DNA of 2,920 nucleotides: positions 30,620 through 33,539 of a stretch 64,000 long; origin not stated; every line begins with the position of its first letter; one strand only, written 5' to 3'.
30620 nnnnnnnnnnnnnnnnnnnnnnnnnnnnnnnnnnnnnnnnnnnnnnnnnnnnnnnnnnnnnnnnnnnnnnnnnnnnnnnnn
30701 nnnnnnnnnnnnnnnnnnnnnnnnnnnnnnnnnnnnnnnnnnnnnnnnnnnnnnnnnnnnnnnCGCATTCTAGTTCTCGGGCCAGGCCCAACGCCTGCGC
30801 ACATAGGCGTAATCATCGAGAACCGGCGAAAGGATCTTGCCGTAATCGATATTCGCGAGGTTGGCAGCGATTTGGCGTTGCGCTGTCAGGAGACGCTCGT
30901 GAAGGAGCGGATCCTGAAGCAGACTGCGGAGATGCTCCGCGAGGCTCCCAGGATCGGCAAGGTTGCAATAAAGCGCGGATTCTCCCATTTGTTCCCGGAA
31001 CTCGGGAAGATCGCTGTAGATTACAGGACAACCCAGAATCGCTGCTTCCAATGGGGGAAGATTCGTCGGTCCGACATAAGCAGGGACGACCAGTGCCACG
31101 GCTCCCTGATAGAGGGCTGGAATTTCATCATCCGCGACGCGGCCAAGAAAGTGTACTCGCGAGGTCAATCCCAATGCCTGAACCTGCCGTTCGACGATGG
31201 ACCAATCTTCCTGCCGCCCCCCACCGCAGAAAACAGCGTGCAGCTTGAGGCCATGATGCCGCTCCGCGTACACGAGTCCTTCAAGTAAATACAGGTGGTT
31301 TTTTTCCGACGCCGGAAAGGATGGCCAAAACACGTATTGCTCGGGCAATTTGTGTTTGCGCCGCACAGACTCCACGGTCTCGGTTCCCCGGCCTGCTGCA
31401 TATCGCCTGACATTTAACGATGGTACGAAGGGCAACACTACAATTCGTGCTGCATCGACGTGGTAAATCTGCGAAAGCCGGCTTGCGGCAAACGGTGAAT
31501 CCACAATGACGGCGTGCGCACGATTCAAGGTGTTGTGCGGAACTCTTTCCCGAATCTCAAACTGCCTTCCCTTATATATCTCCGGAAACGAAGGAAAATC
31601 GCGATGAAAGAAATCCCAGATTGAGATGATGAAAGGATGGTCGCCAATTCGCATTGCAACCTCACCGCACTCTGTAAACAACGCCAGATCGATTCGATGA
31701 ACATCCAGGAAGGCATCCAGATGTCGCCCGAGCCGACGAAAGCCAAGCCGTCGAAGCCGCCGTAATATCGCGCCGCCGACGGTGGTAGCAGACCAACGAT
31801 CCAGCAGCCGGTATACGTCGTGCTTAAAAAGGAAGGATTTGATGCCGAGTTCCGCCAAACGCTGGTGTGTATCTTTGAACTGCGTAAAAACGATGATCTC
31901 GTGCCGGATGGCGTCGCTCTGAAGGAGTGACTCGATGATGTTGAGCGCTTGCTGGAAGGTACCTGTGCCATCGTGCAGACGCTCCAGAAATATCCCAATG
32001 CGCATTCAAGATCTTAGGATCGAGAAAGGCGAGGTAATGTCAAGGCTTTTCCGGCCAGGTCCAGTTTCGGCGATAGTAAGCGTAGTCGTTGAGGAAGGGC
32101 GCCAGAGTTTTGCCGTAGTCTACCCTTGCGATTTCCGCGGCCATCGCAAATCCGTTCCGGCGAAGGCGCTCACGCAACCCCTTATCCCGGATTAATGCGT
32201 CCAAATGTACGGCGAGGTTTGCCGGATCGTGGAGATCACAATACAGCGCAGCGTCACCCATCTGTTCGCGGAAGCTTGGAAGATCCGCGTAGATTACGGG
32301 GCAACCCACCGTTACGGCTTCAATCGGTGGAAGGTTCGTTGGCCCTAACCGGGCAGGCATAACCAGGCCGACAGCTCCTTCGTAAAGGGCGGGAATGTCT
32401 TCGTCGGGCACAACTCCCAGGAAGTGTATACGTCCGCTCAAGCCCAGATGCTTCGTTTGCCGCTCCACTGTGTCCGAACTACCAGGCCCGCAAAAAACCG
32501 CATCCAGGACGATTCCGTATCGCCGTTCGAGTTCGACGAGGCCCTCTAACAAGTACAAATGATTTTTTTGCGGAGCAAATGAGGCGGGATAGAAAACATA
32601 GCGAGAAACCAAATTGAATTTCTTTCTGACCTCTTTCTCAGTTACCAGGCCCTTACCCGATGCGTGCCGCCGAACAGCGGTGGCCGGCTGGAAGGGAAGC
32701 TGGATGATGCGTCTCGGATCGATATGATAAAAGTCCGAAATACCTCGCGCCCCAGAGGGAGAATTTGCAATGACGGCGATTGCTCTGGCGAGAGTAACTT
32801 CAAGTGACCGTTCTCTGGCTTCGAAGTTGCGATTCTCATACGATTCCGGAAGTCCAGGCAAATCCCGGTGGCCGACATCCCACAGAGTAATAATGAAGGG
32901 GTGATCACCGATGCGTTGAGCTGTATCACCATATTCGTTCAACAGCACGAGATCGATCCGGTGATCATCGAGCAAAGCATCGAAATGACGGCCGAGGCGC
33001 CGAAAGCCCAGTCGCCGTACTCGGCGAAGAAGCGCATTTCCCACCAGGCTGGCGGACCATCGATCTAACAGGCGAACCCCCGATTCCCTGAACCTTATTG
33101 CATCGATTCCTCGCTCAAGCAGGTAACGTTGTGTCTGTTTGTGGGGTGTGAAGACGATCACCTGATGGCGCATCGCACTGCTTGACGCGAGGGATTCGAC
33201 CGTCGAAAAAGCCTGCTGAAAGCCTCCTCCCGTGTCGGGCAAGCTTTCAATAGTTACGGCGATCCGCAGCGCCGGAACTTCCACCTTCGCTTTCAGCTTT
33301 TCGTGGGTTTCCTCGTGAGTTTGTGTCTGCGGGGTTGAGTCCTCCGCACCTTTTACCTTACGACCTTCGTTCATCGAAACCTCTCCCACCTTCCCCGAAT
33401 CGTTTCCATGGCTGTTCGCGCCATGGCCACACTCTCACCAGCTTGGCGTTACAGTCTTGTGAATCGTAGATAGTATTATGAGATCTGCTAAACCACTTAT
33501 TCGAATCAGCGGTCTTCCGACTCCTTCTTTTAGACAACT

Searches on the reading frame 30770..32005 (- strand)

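Call 8: search_protein_families(library=pfam, proteins=[window:30770-32005:-], max_evalue=0.001)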
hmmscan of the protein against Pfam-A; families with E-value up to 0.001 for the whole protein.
window:30770-32005:- (411 aa): 5 families
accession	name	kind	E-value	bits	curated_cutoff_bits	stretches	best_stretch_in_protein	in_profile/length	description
PF13692.12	Glyco_trans_1_4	-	2.7e-18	67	27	1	229-365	9-142/142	Glycosyl transferases group 1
PF00534.26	Glycos_transf_1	-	1.8e-17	63.9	26.4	1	233-374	26-167/172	Glycosyl transferases group 1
PF13439.12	Glyco_transf_4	-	4.9e-05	23.8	28.5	1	45-192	10-163/170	Glycosyltransferase Family 4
PF13579.12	Glyco_trans_4_4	-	0.00058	20.7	29.7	0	116-192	88-156/158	Glycosyl transferase 4-like domain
PF13524.12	Glyco_trans_1_2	-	0.00061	20.2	25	0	271-379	27-128/144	Glycosyl transferase-like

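Call 91: search_protein_families(library=ncbifam, proteins=[window:30770-32005:-], max_evalue=0.000001)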
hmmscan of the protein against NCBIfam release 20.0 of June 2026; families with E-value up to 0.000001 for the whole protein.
window:30770-32005:- (411 aa): 5 families
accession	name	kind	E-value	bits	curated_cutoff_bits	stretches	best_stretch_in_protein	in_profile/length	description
TIGR04047.1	MSMEG_0565_glyc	hypoth_equivalog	6.4e-13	48.5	259.85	1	157-381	133-356/373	MSMEG_0565 family glycosyltransferase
NF038229.1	Glyco4_Geo_Pelo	equivalog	1e-09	37.9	400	1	144-380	92-316/338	GPMC system family 4 glycosyltransferase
TIGR03449.1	mycothiol_MshA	equivalog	2.4e-09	36.6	462.5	1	152-384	154-388/406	D-inositol-3-phosphate glycosyltransferase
NF041876.1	EPS_EpsE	equivalog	8.8e-09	35.1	400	1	269-379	263-375/389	exopolysaccharide biosynthesis GT4 family glycosyltransferase EpsE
TIGR04063.1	stp3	hypoth_equivalog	6.6e-07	28.6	442.05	1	254-377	244-372/397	TIGR04063 family PEP-CTERM/XrtA system glycosyltransferase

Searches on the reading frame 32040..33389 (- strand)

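Call 9: search_protein_families(library=pfam, proteins=[window:32040-33389:-], max_evalue=0.001)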
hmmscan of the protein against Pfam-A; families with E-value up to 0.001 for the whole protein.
window:32040-33389:- (449 aa): 4 families
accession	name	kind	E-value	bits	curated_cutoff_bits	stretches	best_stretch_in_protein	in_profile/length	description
PF00534.26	Glycos_transf_1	-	1.9e-21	76.8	26.4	1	258-413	11-169/172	Glycosyl transferases group 1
PF13692.12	Glyco_trans_1_4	-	1.6e-15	58.1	27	1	264-402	3-142/142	Glycosyl transferases group 1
PF13579.12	Glyco_trans_4_4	-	1e-06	29.6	29.7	1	68-232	15-156/158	Glycosyl transferase 4-like domain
PF13439.12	Glyco_transf_4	-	3.4e-06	27.6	28.5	1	68-229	12-160/170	Glycosyltransferase Family 4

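Call 91: search_protein_families(library=ncbifam, proteins=[window:32040-33389:-], max_evalue=0.000001)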
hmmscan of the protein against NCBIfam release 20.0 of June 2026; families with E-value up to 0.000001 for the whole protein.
window:32040-33389:- (449 aa): 4 families
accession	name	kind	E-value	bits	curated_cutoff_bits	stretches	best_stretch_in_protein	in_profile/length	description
TIGR03449.1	mycothiol_MshA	equivalog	6.9e-10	38.4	462.5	1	188-421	150-388/406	D-inositol-3-phosphate glycosyltransferase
TIGR04047.1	MSMEG_0565_glyc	hypoth_equivalog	8.2e-10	38.3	259.85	1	307-418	244-356/373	MSMEG_0565 family glycosyltransferase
NF038229.1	Glyco4_Geo_Pelo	equivalog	2.5e-09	36.6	400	1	190-416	97-315/338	GPMC system family 4 glycosyltransferase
NF041876.1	EPS_EpsE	equivalog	9.6e-09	34.9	400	1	300-415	257-374/389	exopolysaccharide biosynthesis GT4 family glycosyltransferase EpsE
